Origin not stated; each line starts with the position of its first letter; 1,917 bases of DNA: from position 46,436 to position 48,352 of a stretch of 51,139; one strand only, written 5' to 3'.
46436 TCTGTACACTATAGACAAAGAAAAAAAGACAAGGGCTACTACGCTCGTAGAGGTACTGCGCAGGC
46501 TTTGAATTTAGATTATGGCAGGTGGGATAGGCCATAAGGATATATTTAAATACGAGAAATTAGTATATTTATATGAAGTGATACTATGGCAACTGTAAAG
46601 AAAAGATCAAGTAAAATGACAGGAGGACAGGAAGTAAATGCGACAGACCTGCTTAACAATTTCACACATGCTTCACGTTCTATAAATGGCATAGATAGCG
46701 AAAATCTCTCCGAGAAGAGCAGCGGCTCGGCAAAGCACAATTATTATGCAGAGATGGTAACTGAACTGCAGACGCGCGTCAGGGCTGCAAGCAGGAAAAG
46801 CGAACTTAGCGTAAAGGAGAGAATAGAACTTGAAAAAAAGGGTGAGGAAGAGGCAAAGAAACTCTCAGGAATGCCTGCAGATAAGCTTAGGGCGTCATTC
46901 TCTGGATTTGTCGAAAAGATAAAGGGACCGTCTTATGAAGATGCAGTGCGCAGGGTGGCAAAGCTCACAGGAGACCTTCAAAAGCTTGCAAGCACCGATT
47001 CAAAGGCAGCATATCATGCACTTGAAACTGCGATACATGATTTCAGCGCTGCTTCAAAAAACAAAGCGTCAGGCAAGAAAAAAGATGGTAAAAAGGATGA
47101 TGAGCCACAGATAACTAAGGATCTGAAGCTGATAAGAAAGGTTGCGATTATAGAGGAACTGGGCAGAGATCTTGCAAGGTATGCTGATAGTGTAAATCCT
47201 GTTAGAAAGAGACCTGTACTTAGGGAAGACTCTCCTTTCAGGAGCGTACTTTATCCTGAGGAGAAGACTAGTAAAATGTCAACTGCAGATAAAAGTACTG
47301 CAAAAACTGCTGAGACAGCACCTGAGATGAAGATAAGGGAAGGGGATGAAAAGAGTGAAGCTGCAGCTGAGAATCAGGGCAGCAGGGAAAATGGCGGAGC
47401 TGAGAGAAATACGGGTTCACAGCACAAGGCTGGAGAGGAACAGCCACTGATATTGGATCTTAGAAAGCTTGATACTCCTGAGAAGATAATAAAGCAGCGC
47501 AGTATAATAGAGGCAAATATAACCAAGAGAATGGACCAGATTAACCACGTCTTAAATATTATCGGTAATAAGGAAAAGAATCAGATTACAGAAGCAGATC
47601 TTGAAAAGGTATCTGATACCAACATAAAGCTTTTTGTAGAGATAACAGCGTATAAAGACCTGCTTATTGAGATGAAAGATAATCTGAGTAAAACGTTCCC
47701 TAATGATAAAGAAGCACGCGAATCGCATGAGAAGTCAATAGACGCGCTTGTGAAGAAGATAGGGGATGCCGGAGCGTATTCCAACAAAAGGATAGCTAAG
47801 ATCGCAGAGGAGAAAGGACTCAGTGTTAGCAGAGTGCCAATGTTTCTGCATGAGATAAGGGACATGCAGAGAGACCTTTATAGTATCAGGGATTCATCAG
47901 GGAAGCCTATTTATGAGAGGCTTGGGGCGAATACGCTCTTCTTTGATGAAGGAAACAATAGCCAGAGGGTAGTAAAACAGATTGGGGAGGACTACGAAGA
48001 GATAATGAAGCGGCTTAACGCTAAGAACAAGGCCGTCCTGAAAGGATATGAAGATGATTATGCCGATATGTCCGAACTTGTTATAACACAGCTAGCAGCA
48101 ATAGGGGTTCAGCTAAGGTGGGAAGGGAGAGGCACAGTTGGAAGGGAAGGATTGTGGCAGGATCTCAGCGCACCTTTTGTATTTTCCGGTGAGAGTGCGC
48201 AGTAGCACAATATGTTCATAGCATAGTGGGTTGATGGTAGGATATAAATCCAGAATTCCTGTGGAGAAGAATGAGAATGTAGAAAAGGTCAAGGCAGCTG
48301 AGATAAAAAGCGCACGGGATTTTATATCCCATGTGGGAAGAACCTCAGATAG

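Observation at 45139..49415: Five-gene same-strand cassette of unknowns: three tandem paralogs, a 539-aa charged helical protein and a membrane-anchored thermopsin-like protein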

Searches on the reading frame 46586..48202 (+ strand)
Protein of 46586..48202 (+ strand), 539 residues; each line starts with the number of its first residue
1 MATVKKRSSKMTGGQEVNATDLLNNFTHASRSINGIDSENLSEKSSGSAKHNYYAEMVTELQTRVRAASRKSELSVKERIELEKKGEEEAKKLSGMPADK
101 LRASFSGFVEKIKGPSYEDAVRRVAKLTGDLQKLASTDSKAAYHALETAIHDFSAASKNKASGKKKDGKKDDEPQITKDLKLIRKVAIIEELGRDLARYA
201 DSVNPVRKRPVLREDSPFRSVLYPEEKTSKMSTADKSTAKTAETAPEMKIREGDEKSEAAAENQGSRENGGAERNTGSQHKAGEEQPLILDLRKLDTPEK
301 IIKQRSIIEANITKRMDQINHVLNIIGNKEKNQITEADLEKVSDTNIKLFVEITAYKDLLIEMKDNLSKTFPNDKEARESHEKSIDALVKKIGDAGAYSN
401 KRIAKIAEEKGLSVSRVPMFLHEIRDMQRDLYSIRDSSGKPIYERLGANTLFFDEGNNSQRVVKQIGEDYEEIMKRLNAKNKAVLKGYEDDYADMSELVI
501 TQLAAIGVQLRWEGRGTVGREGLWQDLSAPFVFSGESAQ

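Call 3: search_protein_families(library=pfam, proteins=[window:46586-48202:+], max_evalue=1)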
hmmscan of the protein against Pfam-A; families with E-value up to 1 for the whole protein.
window:46586-48202:+ (539 aa): 3 families
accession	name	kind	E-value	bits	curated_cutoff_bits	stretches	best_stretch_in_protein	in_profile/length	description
PF20648.2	DUF6809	-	0.0087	17.3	27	1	454-498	21-65/85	Family of unknown function (DUF6809)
PF17146.10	PIN_6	-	0.1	13.5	27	0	116-140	55-79/87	PIN domain of ribonuclease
PF05363.17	Herpes_US12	-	0.76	11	21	0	230-279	31-81/86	Herpesvirus US12 family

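Call 4: search_protein_families(library=ncbifam, proteins=[window:46586-48202:+], max_evalue=1)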
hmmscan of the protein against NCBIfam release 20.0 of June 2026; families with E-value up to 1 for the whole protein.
window:46586-48202:+ (539 aa): 1 family
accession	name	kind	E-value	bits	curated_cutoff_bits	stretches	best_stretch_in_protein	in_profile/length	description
NF003006.0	PRK03817.1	equivalog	0.021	13.8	443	1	305-365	191-251/352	galactokinase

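Call 5: search_protein_families(library=phrogs, proteins=[window:46586-48202:+], max_evalue=1)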
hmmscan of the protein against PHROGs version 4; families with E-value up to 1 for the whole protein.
window:46586-48202:+ (539 aa): 3 families
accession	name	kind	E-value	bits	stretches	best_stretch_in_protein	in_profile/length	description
phrog_4404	-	unknown function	0.057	14.6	1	383-415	2-34/64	-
phrog_21071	-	unknown function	0.081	14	1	378-416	76-114/121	-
phrog_37375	-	unknown function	0.74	10.3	0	217-262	59-105/224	-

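Call 10: find_encoding_contigs(protein=window:46586-48202:+, flank=10000, max_places=10)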
Protein window:46586-48202:+ (539 aa): 5 contigs read that carry it; 5 places shown.
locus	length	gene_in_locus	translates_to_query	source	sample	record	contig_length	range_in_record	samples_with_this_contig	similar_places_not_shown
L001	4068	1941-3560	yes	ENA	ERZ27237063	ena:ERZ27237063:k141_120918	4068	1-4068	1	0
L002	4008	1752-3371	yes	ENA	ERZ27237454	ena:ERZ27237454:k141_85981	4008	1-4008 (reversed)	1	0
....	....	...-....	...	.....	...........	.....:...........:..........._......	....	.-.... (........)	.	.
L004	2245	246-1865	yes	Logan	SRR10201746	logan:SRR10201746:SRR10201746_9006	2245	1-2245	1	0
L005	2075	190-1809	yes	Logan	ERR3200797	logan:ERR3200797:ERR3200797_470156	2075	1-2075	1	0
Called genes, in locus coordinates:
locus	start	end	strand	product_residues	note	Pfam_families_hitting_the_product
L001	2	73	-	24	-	?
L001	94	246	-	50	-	-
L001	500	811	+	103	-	-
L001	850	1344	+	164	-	-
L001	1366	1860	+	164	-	-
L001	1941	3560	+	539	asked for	-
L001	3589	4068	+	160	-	?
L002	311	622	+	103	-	-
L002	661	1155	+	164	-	-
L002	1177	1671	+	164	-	-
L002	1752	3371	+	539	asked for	-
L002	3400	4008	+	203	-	?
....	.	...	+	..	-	?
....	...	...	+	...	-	-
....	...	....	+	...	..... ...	-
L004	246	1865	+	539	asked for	-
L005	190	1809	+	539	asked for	-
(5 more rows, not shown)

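Call 12: find_homologous_proteins(query=window:46586-48202:+)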
Query window:46586-48202:+ (539 aa): 13 proteins with E <= 0.001 among 8000 candidates.
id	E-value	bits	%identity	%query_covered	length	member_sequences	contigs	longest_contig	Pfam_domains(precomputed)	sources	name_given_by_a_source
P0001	0.0e+0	1151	100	100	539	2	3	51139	-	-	-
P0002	0.0e+0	1026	89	100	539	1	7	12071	-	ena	-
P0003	3.2e-276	935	82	100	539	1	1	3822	-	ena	-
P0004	2.7e-273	925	81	100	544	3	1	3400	-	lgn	-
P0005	1.0e-246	838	73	100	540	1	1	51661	-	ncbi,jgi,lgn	-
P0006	1.3e-173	597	58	100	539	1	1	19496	-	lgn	-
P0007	1.2e-165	570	56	100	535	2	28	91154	-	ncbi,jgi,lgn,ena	jgi:hypothetical protein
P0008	2.1e-165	570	55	99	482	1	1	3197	-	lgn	-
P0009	1.3e-164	567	55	99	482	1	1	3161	-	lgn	-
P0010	3.6e-147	510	68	69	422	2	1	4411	-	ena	-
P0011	3.2e-131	457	46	97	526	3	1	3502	-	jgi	-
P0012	6.0e-65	238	33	99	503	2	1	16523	-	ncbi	-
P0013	1.2e-41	162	53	37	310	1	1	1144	-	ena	-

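Call 14: find_encoding_contigs(protein=P0007, flank=10000, max_places=2)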
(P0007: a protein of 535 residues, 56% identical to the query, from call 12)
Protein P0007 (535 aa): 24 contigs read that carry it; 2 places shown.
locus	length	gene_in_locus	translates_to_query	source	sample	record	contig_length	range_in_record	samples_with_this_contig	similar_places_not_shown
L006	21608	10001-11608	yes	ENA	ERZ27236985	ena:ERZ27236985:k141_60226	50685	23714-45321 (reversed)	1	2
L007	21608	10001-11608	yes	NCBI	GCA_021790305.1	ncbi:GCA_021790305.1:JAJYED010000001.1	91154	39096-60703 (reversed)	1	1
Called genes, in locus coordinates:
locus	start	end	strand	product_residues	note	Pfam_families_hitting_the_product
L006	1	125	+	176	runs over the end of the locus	-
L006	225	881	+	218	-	PF02777:Sod_Fe_C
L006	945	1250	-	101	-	-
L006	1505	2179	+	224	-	PF00702:Hydrolase (faint)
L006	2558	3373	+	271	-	-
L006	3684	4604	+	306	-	PF01636:APH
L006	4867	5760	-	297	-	PF10869:DUF2666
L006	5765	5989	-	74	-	PF01978:TrmB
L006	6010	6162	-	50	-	-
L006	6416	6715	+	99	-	-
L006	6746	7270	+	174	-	-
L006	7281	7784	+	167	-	-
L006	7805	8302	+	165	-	-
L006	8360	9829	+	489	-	-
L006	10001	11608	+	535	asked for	-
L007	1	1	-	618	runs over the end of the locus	PF01558:POR, PF01855:POR_N, PF02780:Transketolase_C (weak), PF17147:PFOR_II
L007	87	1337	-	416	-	-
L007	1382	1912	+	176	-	-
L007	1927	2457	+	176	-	-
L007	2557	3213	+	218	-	PF02777:Sod_Fe_C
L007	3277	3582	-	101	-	-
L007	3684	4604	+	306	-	PF01636:APH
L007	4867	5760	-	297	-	PF10869:DUF2666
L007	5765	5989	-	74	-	PF01978:TrmB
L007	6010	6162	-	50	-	-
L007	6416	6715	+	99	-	-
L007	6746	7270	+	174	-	-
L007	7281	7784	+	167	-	-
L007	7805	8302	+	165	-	-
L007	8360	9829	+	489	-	-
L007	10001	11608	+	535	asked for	-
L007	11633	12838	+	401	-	PF05317:Thermopsin (weak)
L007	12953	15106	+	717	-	PF02359:CDC48_N, PF06068:TIP49 (faint), PF02933:CDC48_2, PF05496:RuvB_N, PF00004:AAA, PF17862:AAA_lid_3, PF00004:AAA, PF17862:AAA_lid_3, +18 more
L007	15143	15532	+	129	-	PF01092:Ribosomal_S6e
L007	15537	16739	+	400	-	PF00009:GTP_EFTU, PF03144:GTP_EFTU_D2, PF09173:eIF2_C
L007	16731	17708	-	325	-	PF02272:DHHA1 (weak)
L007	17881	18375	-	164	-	-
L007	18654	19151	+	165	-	PF22891:KH_PNO1_2nd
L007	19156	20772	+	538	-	PF02518:HATPase_c, PF13589:HATPase_c_3, PF09239:Topo-VIb_trans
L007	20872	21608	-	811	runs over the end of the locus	-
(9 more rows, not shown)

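Call 15: find_encoding_contigs(protein=P0005, flank=10000, max_places=2)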
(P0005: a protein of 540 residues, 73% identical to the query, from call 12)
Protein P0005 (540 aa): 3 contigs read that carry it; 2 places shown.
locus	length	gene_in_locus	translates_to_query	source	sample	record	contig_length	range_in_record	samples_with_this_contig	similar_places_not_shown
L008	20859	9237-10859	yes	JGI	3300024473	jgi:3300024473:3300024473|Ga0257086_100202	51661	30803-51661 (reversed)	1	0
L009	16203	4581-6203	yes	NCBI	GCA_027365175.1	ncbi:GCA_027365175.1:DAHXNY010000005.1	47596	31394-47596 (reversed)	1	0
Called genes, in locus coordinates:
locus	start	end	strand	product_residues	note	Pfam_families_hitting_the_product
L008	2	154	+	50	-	?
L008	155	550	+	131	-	-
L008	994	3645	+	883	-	-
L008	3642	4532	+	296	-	-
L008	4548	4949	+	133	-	-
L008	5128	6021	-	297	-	PF10869:DUF2666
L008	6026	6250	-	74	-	PF01978:TrmB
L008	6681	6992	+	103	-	-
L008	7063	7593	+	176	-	-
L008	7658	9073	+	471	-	-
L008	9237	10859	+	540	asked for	-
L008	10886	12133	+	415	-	PF05317:Thermopsin (weak)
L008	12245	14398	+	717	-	PF02359:CDC48_N, PF06068:TIP49 (faint), PF02933:CDC48_2, PF05496:RuvB_N (weak), PF00004:AAA, PF17862:AAA_lid_3, PF00004:AAA, PF17862:AAA_lid_3, +18 more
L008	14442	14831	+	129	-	PF01092:Ribosomal_S6e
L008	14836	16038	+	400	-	PF00009:GTP_EFTU, PF03144:GTP_EFTU_D2 (weak), PF09173:eIF2_C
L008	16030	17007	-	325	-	PF02272:DHHA1 (weak)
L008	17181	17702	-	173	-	-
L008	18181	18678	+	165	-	PF21800:KH_KRR1_2nd (faint), PF22891:KH_PNO1_2nd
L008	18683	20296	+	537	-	PF02518:HATPase_c, PF13589:HATPase_c_3 (weak), PF09239:Topo-VIb_trans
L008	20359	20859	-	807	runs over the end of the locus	-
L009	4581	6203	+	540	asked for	-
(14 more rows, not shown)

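Call 16: find_encoding_contigs(protein=P0012, flank=10000, max_places=2)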
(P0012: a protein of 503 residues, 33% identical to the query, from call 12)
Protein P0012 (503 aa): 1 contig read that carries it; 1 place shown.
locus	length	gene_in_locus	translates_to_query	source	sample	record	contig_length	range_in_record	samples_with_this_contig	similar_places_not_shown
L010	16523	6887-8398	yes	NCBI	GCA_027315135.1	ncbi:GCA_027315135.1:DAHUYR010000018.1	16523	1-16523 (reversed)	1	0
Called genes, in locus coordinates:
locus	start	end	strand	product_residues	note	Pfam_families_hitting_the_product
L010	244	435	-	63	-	PF00313:CSD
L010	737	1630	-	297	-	PF10869:DUF2666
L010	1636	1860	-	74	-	PF01978:TrmB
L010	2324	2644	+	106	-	-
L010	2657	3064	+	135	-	-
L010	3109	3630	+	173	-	-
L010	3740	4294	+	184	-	-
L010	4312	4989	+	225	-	-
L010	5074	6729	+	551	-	-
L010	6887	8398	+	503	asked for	-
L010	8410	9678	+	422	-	PF05317:Thermopsin (weak)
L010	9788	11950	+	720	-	PF02359:CDC48_N, PF06068:TIP49 (faint), PF02933:CDC48_2, PF05496:RuvB_N (weak), PF00004:AAA, PF17862:AAA_lid_3, PF00004:AAA, PF17862:AAA_lid_3, +18 more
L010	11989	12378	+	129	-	PF01092:Ribosomal_S6e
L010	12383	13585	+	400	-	PF00009:GTP_EFTU, PF03144:GTP_EFTU_D2 (weak), PF09173:eIF2_C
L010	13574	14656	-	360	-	PF01368:DHH (weak)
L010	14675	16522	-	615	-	?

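Call 17: find_encoding_contigs(protein=P0006, flank=10000, max_places=2)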
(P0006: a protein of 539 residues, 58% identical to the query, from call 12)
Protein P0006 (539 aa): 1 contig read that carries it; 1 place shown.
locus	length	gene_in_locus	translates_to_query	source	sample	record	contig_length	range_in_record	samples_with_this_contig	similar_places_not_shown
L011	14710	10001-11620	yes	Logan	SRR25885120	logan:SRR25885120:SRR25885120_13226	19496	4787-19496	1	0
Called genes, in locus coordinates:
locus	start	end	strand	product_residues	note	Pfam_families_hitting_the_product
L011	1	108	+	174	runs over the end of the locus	-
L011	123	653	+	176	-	-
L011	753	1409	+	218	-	PF02777:Sod_Fe_C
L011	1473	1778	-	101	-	-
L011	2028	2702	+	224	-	PF12710:HAD (faint), PF08282:Hydrolase_3 (weak)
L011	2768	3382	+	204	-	PF01928:CYTH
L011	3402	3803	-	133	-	PF00293:NUDIX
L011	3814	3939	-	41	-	-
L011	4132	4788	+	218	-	-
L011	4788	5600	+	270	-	PF00589:Phage_integrase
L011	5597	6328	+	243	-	-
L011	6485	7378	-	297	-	PF10869:DUF2666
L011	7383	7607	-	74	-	PF01978:TrmB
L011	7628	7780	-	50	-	-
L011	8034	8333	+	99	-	-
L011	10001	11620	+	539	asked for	-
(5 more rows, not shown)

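Call 20: find_related_loci(query=A2, collection=genome_contigs, flank=10000)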
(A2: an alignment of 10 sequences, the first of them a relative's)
Query A2 (539 aa) in genome_contigs; peptide patterns used: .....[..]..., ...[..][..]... (x = any residue, [..] = any of these).
72 stretches matched a pattern; 4 encode a relative of the query (tblastn E <= 1e-3); 4 distinct loci.
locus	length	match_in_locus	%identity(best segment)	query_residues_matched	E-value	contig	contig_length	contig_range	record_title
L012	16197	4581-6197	73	1-539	0e+0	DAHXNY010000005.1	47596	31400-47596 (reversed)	MAG TPA_asm: Candidatus Micrarchaeota archaeon isolate clean1794 NODE_5_length_47596_cov_8.592007, whole genome shotgun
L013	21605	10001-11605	59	1-539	0e+0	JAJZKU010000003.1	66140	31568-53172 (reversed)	MAG: Candidatus Micrarchaeota archaeon isolate MAS1.bin53 NODE_209_length_66140_cov_65.008695, whole genome shotgun sequ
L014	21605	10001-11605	56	1-539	0e+0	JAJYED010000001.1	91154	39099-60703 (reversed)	MAG: Candidatus Micrarchaeota archaeon isolate DBS1-1.bin141 NODE_302_length_91154_cov_1.823580, whole genome shotgun se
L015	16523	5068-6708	40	1-533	6e-112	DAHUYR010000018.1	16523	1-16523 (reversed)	MAG TPA_asm: Candidatus Micrarchaeota archaeon isolate clean1671 k141_288517, whole genome shotgun sequence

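Call 26: search_protein_families(library=padloc, proteins=[window:46586-48202:+, L007:8360-9826:+, L007:6746-7267:+, L010:4312-4986:+, L010:2324-2641:+], max_evalue=1)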
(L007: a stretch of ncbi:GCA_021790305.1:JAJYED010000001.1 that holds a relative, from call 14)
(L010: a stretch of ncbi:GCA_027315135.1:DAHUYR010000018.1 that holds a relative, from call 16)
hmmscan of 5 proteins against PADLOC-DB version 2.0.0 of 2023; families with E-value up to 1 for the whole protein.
window:46586-48202:+ (539 aa): 0 families

L007:8360-9826:+ (489 aa): 0 families

L007:6746-7267:+ (174 aa): 0 families

L010:4312-4986:+ (225 aa): 1 family
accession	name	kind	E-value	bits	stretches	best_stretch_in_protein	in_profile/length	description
PDLC03869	LmuC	-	0.01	13.5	1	164-210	89-135/168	-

L010:2324-2641:+ (106 aa): 0 families

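Call 27: search_solved_structures(query=A2, max_evalue=10)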
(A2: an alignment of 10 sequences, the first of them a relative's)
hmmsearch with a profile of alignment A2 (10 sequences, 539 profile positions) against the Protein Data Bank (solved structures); distinct sequences matched with E-value up to 10: 1.
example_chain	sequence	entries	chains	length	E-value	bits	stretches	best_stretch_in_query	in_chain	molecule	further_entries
3k9d_A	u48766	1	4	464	0.19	13.6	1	364-410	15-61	ALDEHYDE DEHYDROGENASE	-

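Call 42: find_encoding_contigs(protein=P0002, flank=10000, max_places=3)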
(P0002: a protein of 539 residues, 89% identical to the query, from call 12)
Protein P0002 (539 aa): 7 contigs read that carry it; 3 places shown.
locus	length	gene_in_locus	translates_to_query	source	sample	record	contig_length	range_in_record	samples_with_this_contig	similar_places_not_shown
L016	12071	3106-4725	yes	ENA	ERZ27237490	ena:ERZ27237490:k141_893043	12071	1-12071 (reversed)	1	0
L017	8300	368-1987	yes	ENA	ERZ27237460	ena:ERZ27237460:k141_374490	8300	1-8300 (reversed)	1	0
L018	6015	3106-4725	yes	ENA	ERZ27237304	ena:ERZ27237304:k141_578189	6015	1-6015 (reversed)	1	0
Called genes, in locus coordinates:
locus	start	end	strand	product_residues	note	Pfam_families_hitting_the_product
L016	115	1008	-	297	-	PF10869:DUF2666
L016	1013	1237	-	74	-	PF01978:TrmB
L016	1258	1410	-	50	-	-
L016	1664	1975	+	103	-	-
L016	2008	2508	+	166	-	-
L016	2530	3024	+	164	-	-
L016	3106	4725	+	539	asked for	-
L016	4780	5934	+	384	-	PF05317:Thermopsin (weak)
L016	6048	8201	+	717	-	PF02359:CDC48_N, PF06068:TIP49 (faint), PF02933:CDC48_2, PF05496:RuvB_N, PF00004:AAA, PF17862:AAA_lid_3, PF00004:AAA, PF17862:AAA_lid_3, +19 more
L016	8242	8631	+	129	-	PF01092:Ribosomal_S6e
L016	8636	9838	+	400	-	PF00009:GTP_EFTU, PF03144:GTP_EFTU_D2, PF09173:eIF2_C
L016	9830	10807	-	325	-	PF02272:DHHA1 (weak)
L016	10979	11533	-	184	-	-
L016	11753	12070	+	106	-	?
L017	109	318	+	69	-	-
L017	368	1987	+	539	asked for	-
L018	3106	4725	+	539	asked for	-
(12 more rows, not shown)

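Call 46: predict_structure(alignment_id=A2)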
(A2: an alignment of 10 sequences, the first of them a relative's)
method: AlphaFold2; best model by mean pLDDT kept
length: 539 residues; sequences in the alignment: 10
mean_pLDDT: 63.0   pTM: 0.37
mean pLDDT of the five models: 63.0, 61.3, 58.6, 55.0, 49.1
residues with pLDDT >= 90: 6; 70-90: 267; 50-70: 103; < 50: 163
segments of 3 or more residues with pLDDT < 50: 1-15, 42-47, 159-171, 203-213, 215-284, 420-425, 492-527, 536-539
pLDDT, mean of each block of 10 residues (from residue 1): 25 49 85 70 49 77 85 77 72 67 76 82 87 72 74 67 35 80 86 65 40 42 38 28 27 24 25 25 48 65 81 85 88 83 80 73 78 84 87 84 83 65 50 72 67 65 78 78 64 46 40 29 42 53
secondary structure, 60 per line:
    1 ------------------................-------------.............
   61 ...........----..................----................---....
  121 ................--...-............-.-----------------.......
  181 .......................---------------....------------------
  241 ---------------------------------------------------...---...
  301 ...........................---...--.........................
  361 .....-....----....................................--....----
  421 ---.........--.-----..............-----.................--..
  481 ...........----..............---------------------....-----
elements in order: H19-34 H48-71 H76-93 H98-113 H117-136 H143-154 H175-203 H219-222 H298-327 H336-365 H367-370 H375-410 E413-416 H424-432 H442-454 H460-476 H479-491 H496-509 E531-534

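Call 49: search_protein_families(library=pfam, proteins=[L007:8360-9826:+, L008:7658-9070:+, L010:4312-4986:+, L010:2324-2641:+, L010:2657-3061:+], max_evalue=0.1)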
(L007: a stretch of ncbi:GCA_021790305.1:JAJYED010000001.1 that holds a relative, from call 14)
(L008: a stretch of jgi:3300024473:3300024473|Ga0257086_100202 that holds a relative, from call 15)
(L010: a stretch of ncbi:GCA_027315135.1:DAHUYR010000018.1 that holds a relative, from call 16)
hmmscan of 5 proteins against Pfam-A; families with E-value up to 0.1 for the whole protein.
L007:8360-9826:+ (489 aa): 0 families

L008:7658-9070:+ (471 aa): 1 family
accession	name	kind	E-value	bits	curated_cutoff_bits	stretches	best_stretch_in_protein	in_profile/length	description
PF04380.18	BMFP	-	0.066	14.1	37.2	0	142-176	4-37/77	Membrane fusogenic activity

L010:4312-4986:+ (225 aa): 1 family
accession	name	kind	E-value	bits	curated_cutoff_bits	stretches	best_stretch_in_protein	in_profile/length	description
PF07483.16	W_rich_C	-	0.037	14.5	26.2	0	187-217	17-47/105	Tryptophan-rich Synechocystis species C-terminal domain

L010:2324-2641:+ (106 aa): 0 families

L010:2657-3061:+ (135 aa): 0 families

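Call 51: find_related_loci(query=A2, collection=viral_contigs, flank=8000)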
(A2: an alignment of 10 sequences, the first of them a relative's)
Query A2 (539 aa) in viral_contigs; peptide patterns used: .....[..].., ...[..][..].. (x = any residue, [..] = any of these).
440 stretches matched a pattern, but none encodes a relative of the query by tblastn (E <= 1e-3).

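Call 53: find_related_loci(query=A2, collection=metagenome_contigs, flank=8000)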
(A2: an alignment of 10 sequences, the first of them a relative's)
Query A2 (539 aa) in metagenome_contigs; peptide patterns used: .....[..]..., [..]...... (x = any residue, [..] = any of these).
367 stretches matched a pattern, but none encodes a relative of the query by tblastn (E <= 1e-3).
